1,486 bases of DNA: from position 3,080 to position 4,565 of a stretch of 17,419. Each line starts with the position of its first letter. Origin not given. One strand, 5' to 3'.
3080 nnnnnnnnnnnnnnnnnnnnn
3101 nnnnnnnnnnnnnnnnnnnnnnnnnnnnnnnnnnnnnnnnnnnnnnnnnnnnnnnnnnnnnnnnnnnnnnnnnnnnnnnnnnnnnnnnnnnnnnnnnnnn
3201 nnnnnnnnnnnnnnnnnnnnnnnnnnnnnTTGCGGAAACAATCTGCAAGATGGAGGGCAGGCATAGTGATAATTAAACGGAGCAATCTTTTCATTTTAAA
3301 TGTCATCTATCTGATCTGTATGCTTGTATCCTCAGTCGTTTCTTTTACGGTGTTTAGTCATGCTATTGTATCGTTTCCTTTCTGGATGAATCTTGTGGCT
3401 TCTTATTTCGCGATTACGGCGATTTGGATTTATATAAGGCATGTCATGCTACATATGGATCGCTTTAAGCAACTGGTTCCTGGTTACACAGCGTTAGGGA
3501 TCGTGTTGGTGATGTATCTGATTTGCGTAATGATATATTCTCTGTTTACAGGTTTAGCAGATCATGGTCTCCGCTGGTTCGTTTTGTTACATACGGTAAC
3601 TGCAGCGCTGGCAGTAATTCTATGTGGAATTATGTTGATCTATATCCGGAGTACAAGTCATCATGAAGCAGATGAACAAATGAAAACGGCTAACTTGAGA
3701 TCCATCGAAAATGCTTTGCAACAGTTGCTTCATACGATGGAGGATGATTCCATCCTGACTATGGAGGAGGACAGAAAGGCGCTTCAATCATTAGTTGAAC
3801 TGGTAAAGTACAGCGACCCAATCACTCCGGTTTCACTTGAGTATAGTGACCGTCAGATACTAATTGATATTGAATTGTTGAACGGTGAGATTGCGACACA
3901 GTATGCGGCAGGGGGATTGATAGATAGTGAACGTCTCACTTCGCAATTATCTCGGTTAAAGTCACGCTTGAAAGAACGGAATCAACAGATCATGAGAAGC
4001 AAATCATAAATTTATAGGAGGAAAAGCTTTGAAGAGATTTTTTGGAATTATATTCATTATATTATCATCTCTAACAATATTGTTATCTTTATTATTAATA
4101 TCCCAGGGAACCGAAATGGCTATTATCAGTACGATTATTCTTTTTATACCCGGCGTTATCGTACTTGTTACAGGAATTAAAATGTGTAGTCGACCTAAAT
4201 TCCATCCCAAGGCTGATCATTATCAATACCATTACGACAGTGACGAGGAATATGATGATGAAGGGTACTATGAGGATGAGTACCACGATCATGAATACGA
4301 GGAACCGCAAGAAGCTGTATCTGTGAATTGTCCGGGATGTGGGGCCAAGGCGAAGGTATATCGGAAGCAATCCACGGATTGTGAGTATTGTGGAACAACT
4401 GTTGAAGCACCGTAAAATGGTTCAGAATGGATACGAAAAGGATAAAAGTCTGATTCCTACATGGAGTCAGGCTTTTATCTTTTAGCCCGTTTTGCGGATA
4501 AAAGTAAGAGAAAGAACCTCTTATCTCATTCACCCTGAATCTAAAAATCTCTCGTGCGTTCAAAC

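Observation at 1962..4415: PspA-less, reshuffled ydjGHI-like membrane module: SPFH(Band_7_1)-5xZn-ribbon protein + 4TM/coiled-coil protein + small acidic Zn-ribbon membrane protein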

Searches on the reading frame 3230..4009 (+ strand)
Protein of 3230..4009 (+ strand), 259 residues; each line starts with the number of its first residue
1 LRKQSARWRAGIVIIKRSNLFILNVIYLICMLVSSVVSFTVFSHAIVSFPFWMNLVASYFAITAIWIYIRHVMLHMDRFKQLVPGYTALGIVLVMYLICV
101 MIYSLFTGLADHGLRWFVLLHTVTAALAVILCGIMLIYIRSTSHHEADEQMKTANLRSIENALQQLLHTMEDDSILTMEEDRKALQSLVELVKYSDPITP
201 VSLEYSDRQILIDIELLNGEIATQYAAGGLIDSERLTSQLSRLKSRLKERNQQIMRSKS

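Call 3: search_protein_families(library=pfam, proteins=[window:3230-4009:+], max_evalue=0.01)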
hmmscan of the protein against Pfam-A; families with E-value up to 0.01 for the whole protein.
window:3230-4009:+ (259 aa): 0 families

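Call 4: search_protein_families(library=ncbifam, proteins=[window:3230-4009:+], max_evalue=0.01)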
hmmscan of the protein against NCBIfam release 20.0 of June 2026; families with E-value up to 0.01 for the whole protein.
window:3230-4009:+ (259 aa): 1 family
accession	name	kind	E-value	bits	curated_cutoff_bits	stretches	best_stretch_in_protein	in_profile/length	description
NF033630.1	SLATT_6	subfamily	0.0046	16.7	100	1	102-190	40-127/180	SLATT domain-containing protein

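Call 5: search_protein_families(library=padloc, proteins=[window:3230-4009:+], max_evalue=0.1)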
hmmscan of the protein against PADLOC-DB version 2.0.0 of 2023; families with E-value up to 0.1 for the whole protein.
window:3230-4009:+ (259 aa): 2 families
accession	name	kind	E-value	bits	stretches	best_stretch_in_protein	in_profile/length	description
PDLC00695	Effector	-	0.0045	14.6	1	120-189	55-125/195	2TM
PDLC00696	Effector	-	0.013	13.1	1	119-199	67-150/189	2TM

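Call 10: find_homologous_proteins(query=window:3266-4006:+)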
Query window:3266-4006:+ (247 aa): 19 proteins with E <= 0.001 among 550 candidates.
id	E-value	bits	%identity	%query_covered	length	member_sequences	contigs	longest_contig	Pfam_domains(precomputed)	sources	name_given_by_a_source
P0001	2.1e-146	503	96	100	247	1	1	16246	-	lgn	-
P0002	3.8e-138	476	90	100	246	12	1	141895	-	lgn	-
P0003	5.2e-135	466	96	93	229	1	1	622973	-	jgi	jgi:low affinity Fe/Cu permease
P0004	1.7e-114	399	77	100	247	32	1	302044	-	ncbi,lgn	ncbi:hypothetical protein [Paenibacillus taichungensis]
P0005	2.2e-110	386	72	100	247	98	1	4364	-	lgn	-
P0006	6.4e-110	384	76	100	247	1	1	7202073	-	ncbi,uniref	ncbi:hypothetical protein [Paenibacillus sp. QZ-Y1]|uniref:hypothetical protein n=1 Tax=Paenibacillu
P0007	9.1e-109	380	71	100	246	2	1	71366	-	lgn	-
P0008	3.4e-106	372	70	100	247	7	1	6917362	-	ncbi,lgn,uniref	ncbi:hypothetical protein MKX40_18655 [Paenibacillus sp. FSL R5-0517]|uniref:hypothetical protein n=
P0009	1.4e-104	367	70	100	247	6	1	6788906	-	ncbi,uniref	ncbi:hypothetical protein MKZ12_18280 [Paenibacillus sp. FSL R5-0713]|uniref:hypothetical protein n=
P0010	7.7e-100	351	62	100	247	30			-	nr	nr:hypothetical protein [Paenibacillus xylanexedens]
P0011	3.9e-94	333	61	100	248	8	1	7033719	-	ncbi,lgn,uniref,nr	ncbi:hypothetical protein QUF95_06450 [Paenibacillus silvae]|uniref:hypothetical protein n=1 Tax=Pae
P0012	3.9e-91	323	60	100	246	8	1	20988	-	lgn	-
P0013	9.1e-88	312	60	100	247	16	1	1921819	-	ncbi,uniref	ncbi:hypothetical protein ABEW19_14350 [Paenibacillus illinoisensis]|uniref:hypothetical protein n=1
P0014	7.4e-87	309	56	100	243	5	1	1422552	-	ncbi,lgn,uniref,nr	ncbi:hypothetical protein PAECIP112173_01617 [Paenibacillus sp. JJ-100]|uniref:hypothetical protein 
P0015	1.1e-84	302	56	100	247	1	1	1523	-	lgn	-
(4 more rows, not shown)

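Call 12: find_encoding_contigs(protein=P0014, flank=10000, max_places=3)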
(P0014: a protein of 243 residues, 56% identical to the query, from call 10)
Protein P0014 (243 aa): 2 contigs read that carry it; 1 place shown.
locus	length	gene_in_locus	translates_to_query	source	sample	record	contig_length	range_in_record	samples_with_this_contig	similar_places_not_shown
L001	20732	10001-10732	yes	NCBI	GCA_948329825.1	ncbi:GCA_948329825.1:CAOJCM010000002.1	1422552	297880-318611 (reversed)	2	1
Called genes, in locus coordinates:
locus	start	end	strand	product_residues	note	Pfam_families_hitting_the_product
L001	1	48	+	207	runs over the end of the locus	-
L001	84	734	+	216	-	-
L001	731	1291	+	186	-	-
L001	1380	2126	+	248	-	PF09346:SMI1_KNR4 (weak)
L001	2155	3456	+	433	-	-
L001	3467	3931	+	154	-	-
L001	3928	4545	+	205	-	PF14567:SUKH_5 (faint), PF09346:SMI1_KNR4, PF14568:SUKH_6 (weak)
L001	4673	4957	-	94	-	-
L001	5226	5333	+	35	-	-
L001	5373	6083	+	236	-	PF07099:DUF1361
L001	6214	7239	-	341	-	PF00144:Beta-lactamase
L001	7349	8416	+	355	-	PF12796:Ank_2 (weak), PF00023:Ank (faint), PF13606:Ank_3 (faint), PF13857:Ank_5 (faint), PF12796:Ank_2, PF13637:Ank_4 (weak)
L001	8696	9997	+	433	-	PF13421:Band_7_1, PF01145:Band_7 (weak), PF17032:Zn_ribbon_15 (faint), PF13248:Zn_ribbon_3 (faint), PF18912:DZR_2 (faint), PF12773:DZR, PF13240:Zn_Ribbon_1 (faint), PF12773:DZR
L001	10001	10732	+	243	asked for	-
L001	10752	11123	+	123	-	-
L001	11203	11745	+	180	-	-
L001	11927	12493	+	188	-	PF00190:Cupin_1, PF07883:Cupin_2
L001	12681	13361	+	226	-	-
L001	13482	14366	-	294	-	PF00126:HTH_1, PF03466:LysR_substrate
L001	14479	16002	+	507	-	PF00479:G6PD_N, PF02781:G6PD_C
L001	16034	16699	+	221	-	PF00923:TAL_FSA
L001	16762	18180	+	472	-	PF03446:NAD_binding_2, PF00393:6PGD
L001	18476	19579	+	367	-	PF00149:Metallophos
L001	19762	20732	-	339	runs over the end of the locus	-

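Call 13: find_encoding_contigs(protein=P0011, flank=10000, max_places=3)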
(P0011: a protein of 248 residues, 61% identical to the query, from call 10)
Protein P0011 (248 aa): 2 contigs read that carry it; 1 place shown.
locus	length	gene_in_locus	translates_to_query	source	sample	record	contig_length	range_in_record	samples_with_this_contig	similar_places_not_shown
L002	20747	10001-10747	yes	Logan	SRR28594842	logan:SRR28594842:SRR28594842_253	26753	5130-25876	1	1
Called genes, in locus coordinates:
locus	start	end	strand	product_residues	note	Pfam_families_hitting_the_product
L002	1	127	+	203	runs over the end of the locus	PF09346:SMI1_KNR4, PF14568:SUKH_6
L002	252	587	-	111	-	-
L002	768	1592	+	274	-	PF00190:Cupin_1, PF07883:Cupin_2 (weak)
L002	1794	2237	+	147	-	PF02627:CMD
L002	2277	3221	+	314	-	PF04542:Sigma70_r2, PF08281:Sigma70_r4_2, PF04545:Sigma70_r4 (weak)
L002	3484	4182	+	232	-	PF07099:DUF1361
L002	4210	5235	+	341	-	PF00144:Beta-lactamase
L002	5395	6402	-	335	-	PF00144:Beta-lactamase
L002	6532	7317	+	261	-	-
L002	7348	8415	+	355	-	PF12796:Ank_2 (weak), PF13606:Ank_3 (faint), PF13857:Ank_5 (faint), PF00023:Ank (faint), PF12796:Ank_2, PF13637:Ank_4 (weak)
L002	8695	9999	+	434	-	PF13421:Band_7_1, PF01145:Band_7 (weak), PF17032:Zn_ribbon_15 (faint), PF18912:DZR_2 (faint), PF12773:DZR, PF13240:Zn_Ribbon_1 (faint), PF13248:Zn_ribbon_3 (faint), PF12773:DZR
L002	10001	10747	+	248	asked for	-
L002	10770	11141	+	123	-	-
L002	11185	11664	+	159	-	-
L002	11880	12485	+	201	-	PF00190:Cupin_1, PF19480:DUF6016 (faint), PF07883:Cupin_2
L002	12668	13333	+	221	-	-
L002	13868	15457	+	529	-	PF02203:TarH, PF12729:4HB_MCP_1, PF00672:HAMP, PF00015:MCPsignal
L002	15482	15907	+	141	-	PF01584:CheW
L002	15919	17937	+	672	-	PF01627:Hpt, PF07194:P2 (weak), PF02895:H-kinase_dim, PF02518:HATPase_c, PF01584:CheW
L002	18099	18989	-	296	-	PF00126:HTH_1, PF03466:LysR_substrate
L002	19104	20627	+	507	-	PF00479:G6PD_N, PF02781:G6PD_C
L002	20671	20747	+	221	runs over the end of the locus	PF00923:TAL_FSA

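Call 25: search_protein_representatives(alignment_id=A1)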
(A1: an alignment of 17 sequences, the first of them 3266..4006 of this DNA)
Query: 17 sequences, 247 profile positions. Proteins with E-value up to 0.001 (for the whole library): 152; up to 1e-10: 43; up to 1e-30: 12. The best 150 are listed.
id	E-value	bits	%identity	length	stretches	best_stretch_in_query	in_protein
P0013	6.9e-127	438.3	-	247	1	1-247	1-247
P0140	4.5e-80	285.0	-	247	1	1-247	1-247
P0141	2.0e-64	233.8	-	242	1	2-247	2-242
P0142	4.9e-60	219.4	-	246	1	1-246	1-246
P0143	4.0e-53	196.8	-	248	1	12-246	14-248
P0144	3.9e-49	183.7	-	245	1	1-246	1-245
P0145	2.5e-46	174.5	-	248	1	9-247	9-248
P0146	2.0e-44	168.3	-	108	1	24-122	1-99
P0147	2.9e-44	167.7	-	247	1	9-246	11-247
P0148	4.0e-36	141.1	-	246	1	9-246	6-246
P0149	8.2e-36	140.0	-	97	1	151-247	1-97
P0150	2.2e-33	132.1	-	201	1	14-198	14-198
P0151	1.1e-25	106.9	-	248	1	10-246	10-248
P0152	3.2e-25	105.4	-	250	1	10-246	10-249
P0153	5.7e-24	101.2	-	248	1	4-246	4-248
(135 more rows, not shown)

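Call 28: search_protein_families(library=pfam, alignment_id=A2, max_evalue=0.01)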
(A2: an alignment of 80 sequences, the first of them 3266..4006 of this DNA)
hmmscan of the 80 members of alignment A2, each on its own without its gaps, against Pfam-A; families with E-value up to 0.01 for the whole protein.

A. member 1, window:3266-4006:+ (247 aa): 0 families

B. families by the number of members that match (of 80 scanned): 30 families (the first 25 are shown)
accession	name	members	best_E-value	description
PF05055.17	DUF677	2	3.6e-05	Protein of unknown function (DUF677)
PF12700.13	HlyD_2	2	4.6e-05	HlyD family secretion protein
PF00335.26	Tetraspanin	2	0.00019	Tetraspanin family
PF09586.16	YfhO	2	0.0014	Bacterial membrane protein YfhO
PF19529.4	DUF6057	2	0.006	Family of unknown function (DUF6057)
PF18169.6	SLATT_6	1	1.7e-05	SMODS and SLOG-associating 2TM effector domain 6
PF04791.21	LMBR1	1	0.00012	LMBR1-like membrane protein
PF05216.18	UNC-50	1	0.00052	UNC-50 family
PF06009.19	Laminin_II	1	0.0012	Laminin Domain II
PF07332.16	Phage_holin_3_6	1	0.0015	Putative Actinobacterial Holin-X, holin superfamily III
PF12725.13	DUF3810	1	0.0016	Protein of unknown function (DUF3810)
PF04995.19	CcmD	1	0.0021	Heme exporter protein D (CcmD)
PF01770.24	Folate_carrier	1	0.0026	Reduced folate carrier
PF10112.14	Halogen_Hydrol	1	0.003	5-bromo-4-chloroindolyl phosphate hydrolysis protein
PF04246.17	RseC_MucC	1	0.0032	Positive regulator of sigma(E), RseC/MucC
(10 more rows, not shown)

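Call 29: search_solved_structures(query=A2, max_evalue=1)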
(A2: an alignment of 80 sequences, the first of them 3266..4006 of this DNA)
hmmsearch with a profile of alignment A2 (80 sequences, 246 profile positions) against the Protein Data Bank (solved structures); distinct sequences matched with E-value up to 1: 22.
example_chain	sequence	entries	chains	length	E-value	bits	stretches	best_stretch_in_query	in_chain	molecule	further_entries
9dzw_A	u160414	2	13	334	5.2e-06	29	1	6-181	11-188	CalC6_3 with DHR extension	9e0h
7unr_f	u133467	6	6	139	0.032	16.6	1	170-212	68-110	30S ribosomal protein S6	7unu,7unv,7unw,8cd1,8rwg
6spe_f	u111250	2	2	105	0.077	15.3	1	170-208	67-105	30S ribosomal protein S6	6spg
6fkf_p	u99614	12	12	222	0.097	15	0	97-176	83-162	ATP synthase subunit b', chloroplastic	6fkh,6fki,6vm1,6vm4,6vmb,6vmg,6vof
8eau_p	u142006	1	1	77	0.14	14.5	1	11-65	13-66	Vacuolar ATPase assembly integral membrane protein VMA21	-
6v39_f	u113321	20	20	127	0.21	13.9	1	171-226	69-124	30S ribosomal protein S6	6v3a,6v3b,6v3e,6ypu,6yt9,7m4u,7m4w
4v67_AX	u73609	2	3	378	0.22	13.9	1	127-177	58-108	Bacterial peptide chain release factor 2 (RF-2) | Peptide chain release factor 2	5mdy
8a3k_UNK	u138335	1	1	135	0.22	13.8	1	184-237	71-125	sc-apCC-4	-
4v5e_AY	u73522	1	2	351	0.23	13.8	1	128-177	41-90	PEPTIDE CHAIN RELEASE FACTOR 2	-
4v5j_AY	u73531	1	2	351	0.23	13.8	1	128-177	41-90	PEPTIDE CHAIN RELEASE FACTOR 2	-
6c5l_AY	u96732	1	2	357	0.24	13.7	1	128-177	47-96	Peptide chain release factor 2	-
4v9n_AY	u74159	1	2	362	0.24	13.7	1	128-177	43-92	Bacterial peptide chain release factor 2 (RF-2)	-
2ihr_1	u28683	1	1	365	0.25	13.7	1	128-177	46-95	Peptide chain release factor 2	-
4v4s_AY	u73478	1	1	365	0.25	13.7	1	128-177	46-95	Peptide chain release factor 2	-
36hb_C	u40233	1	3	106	0.35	13.2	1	143-229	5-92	CAM1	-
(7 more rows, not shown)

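Call 30: search_protein_families(library=pfam, proteins=[L001:11203-11745:+, L002:11185-11664:+, L001:10752-11123:+], max_evalue=0.05)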
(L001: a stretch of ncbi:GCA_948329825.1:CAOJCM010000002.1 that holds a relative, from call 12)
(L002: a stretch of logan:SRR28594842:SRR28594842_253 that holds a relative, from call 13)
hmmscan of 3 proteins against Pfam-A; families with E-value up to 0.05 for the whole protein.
L001:11203-11745:+ (180 aa): 2 families
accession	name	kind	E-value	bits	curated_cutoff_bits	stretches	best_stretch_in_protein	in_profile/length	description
PF21344.3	Zn_ribbon_LysW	-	0.0043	17.1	27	1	153-179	2-32/46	Alpha-aminoadipate carrier protein LysW-like, globular domain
PF01155.25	HypA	-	0.026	15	28.9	1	128-177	49-95/112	Hydrogenase/urease nickel incorporation, metallochaperone, hypA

L002:11185-11664:+ (159 aa): 4 families
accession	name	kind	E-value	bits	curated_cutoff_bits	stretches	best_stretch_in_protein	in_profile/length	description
PF13453.11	Zn_ribbon_TFIIB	-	0.023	14.5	22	1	132-153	2-23/41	Transcription factor zinc-finger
PF03811.18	Zn_ribbon_InsA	-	0.025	14.8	26.1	1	128-144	4-19/35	InsA N-terminal domain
PF24463.1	DUF7577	-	0.025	14.6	28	0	130-138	3-11/27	Domain of unknown function (DUF7577)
PF22038.1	PRC2_EED_ins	-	0.049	14.1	27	0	74-125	75-127/146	Polycomb protein EED insertion domain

L001:10752-11123:+ (123 aa): 0 families

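Call 31: search_protein_families(library=ncbifam, proteins=[L001:11203-11745:+, L002:11185-11664:+, L001:10752-11123:+], max_evalue=0.05)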
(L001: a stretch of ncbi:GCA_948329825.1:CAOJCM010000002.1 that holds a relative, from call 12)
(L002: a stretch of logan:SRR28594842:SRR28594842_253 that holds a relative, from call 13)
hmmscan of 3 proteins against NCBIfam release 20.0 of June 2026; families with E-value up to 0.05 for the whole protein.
L001:11203-11745:+ (180 aa): 2 families
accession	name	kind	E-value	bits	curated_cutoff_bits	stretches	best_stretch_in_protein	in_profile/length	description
TIGR01654.1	bact_immun_7tm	subfamily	0.0078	14.7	189.35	1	38-153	8-121/681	bacteriocin-associated integral membrane protein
NF002318.0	PRK01253.1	equivalog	0.022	14.5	55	1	20-54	19-52/55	preprotein translocase subunit Sec61beta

L002:11185-11664:+ (159 aa): 0 families

L001:10752-11123:+ (123 aa): 2 families
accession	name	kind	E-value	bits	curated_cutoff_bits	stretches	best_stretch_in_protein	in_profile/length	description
NF033497.1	rubre_like_arch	subfamily_domain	0.04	13.7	32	0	96-121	3-27/34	rubrerythrin-like domain-containing protein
NF033634.1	SLATT_1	domain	0.049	13.6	41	0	3-51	25-72/132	SLATT domain-containing protein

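Call 32: predict_structure(alignment_id=A2)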
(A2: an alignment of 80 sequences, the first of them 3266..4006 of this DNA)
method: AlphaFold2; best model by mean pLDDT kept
length: 247 residues; sequences in the alignment: 80
mean_pLDDT: 95.5   pTM: 0.80
mean pLDDT of the five models: 95.5, 94.9, 94.8, 94.7, 94.6
residues with pLDDT >= 90: 235; 70-90: 11; 50-70: 1; < 50: 0
segments of 3 or more residues with pLDDT < 50: none
pLDDT, mean of each block of 10 residues (from residue 1): 89 98 97 96 98 98 95 97 98 93 96 98 97 93 97 95 84 98 96 97 97 93 97 98 96
secondary structure, 60 per line:
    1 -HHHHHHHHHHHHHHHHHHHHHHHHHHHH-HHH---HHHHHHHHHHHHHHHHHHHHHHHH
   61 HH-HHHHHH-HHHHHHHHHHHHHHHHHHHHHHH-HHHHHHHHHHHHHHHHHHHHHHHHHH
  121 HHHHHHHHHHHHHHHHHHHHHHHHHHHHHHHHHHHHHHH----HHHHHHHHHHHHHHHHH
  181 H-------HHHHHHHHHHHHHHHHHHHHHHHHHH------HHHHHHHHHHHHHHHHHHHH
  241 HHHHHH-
elements in order: H2-29 H37-62 H64-69 H71-93 H95-159 H164-181 H189-214 H221-246

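Call 36: fold_search(model_id=the predicted structure, library=pdb)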
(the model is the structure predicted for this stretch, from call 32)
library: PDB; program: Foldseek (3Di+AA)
matches with E <= 10: 201; with E <= 0.001: 0
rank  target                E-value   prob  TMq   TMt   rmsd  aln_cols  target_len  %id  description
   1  9xqn_A                8.5e-02  0.82  0.31  0.22  18.1       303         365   13  Cryo-EM structure of apo form of GPR75-bRIL-Fab complex (released 2026-02-04)
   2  9a06_MODEL_1_A        1.6e-01  0.47  0.24  0.22  22.9       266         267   14  Rosetta docking models of human KCNQ1 channel with KCNE1 auxiliary protein (released 2020-10-08)
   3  7pp1                  2.0e-01  0.57  0.28  0.22  14.3       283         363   13  Crystal structure of the P2Y12 receptor in complex with the inverse agonist selatogrel. (released 2022-11-02)
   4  4qin                  2.7e-01  0.44  0.25  0.17  17.9       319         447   13  Structure of the human smoothened receptor in complex with SAG1.5 (released 2014-07-23)
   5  5l7d_A                3.2e-01  0.38  0.24  0.13  19.1       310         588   13  Structure of human Smoothened in complex with cholesterol (released 2016-07-20)
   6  9hb3_R                3.8e-01  0.51  0.25  0.21  11.0       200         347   18  cryo-EM structure of inactive human arginine-vasopressin (AVP) V2 receptor (V2R) with Mambaquaretin1 K39A (MQK39A) (released 2025-06-04)
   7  6rz5_B                4.0e-01  0.57  0.34  0.25  12.5       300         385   14  XFEL crystal structure of the human cysteinyl leukotriene receptor 1 in complex with zafirlukast (released 2019-10-30)
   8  7zi0_A                4.2e-01  0.21  0.23  0.12  19.6       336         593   14  Structure of human Smoothened in complex with cholesterol and SAG (released 2022-06-15)
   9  8zwf_A                4.4e-01  0.35  0.26  0.20  22.5       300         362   12  cryoEM structure of JR14a bound C3aR-BRIL-BAG2 complex (released 2025-05-14)
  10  5l7d_B                4.9e-01  0.33  0.25  0.14  19.1       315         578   13  Structure of human Smoothened in complex with cholesterol (released 2016-07-20)
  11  5v54_B                5.4e-01  0.30  0.26  0.20  16.5       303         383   11  Crystal structure of 5-HT1B receptor in complex with methiothepin (released 2018-02-07)
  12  9jro_A                6.6e-01  0.35  0.31  0.22  14.8       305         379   10  Structural Insights into Selective Antagonism of PF04418948 and EP2 Prostaglandin Receptor (released 2025-10-22)
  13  9ipy                  7.2e-01  0.28  0.26  0.19  19.8       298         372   10  Structure of JR14a-bound human C3aR (released 2025-04-23)
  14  9llg_R                7.6e-01  0.41  0.29  0.22  21.1       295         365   10  Cryo-EM structure of D1R in complex with de novo designed negative allosteric GEM targeting TM5/6/7 (released 2026-03-04)
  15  5v54_A                8.0e-01  0.28  0.29  0.21  16.4       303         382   13  Crystal structure of 5-HT1B receptor in complex with methiothepin (released 2018-02-07)
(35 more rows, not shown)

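Call 78: search_protein_families(library=padloc, alignment_id=A2, max_evalue=0.01)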
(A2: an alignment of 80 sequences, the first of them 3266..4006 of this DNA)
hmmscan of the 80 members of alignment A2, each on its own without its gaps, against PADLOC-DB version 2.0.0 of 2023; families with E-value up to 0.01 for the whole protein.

A. member 1, window:3266-4006:+ (247 aa): 1 family
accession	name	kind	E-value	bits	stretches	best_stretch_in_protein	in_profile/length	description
PDLC00695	Effector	-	0.0039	14.8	1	108-177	55-125/195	2TM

B. families by the number of members that match (of 80 scanned): 14 families
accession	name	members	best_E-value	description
PDLC00695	Effector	3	0.0027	2TM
PDLC00709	Effector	2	0.00025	2TM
PDLC00637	ZorA2|ZorA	2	0.00038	MotA/ExbB/TolQ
PDLC04896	PDC-S06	1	0.00036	-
PDLC01193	Cas11b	1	0.00097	CAS-I-B; effector_SS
PDLC03819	RTasSLATT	1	0.0014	DRT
PDLC03841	LeoBC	1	0.0015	-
PDLC00250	LmuB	1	0.0016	AAA ATPase domain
PDLC00718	Effector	1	0.0029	4TM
PDLC00690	Effector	1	0.0033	2TM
PDLC00105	GajB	1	0.004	UrvD helicase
PDLC01011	Csm2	1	0.0081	Csm2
PDLC00638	ZorA2|ZorA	1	0.0084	MotA/ExbB/TolQ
PDLC00721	Effector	1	0.0098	4TM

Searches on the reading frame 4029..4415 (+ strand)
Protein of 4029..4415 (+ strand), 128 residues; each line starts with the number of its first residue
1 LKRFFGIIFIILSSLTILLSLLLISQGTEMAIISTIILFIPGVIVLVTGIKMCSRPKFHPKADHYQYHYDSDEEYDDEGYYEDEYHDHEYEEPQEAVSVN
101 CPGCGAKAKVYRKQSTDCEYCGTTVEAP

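Call 3: search_protein_families(library=pfam, proteins=[window:4029-4415:+], max_evalue=0.01)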
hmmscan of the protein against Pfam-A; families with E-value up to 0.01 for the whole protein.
window:4029-4415:+ (128 aa): 2 families
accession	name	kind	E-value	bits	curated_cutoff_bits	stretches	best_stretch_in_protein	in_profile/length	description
PF01901.21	O_anti_polymase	-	0.0056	16.5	24.2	1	4-52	3-51/335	Putative O-antigen polymerase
PF01667.23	Ribosomal_S27e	-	0.0066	16.6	24.5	0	97-128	6-39/55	Ribosomal protein S27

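Call 4: search_protein_families(library=ncbifam, proteins=[window:4029-4415:+], max_evalue=0.01)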
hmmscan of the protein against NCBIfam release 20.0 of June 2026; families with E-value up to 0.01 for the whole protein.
window:4029-4415:+ (128 aa): 3 families
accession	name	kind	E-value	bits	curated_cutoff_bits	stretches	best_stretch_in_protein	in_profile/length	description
NF001629.0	PRK00415.1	equivalog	0.0012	18.3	70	1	97-127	13-45/62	30S ribosomal protein S27e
NF033631.1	SLATT_5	subfamily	0.007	15.9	60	1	3-73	24-94/180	SLATT domain-containing protein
NF047418.1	teichoic_AuxB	equivalog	0.0096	14.9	300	0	6-94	113-196/345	lipoteichoic acid stability factor AuxB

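Call 5: search_protein_families(library=padloc, proteins=[window:4029-4415:+], max_evalue=0.1)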
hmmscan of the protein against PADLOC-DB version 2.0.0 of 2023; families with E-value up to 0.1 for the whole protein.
window:4029-4415:+ (128 aa): 2 families
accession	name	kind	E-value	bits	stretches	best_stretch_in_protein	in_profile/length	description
PDLC03795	RTasSLATT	-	0.026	12.1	1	3-70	30-96/183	DRT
PDLC01691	Cas12f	-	0.047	11.6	1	95-125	285-315/332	CAS-V-F; effector__SPE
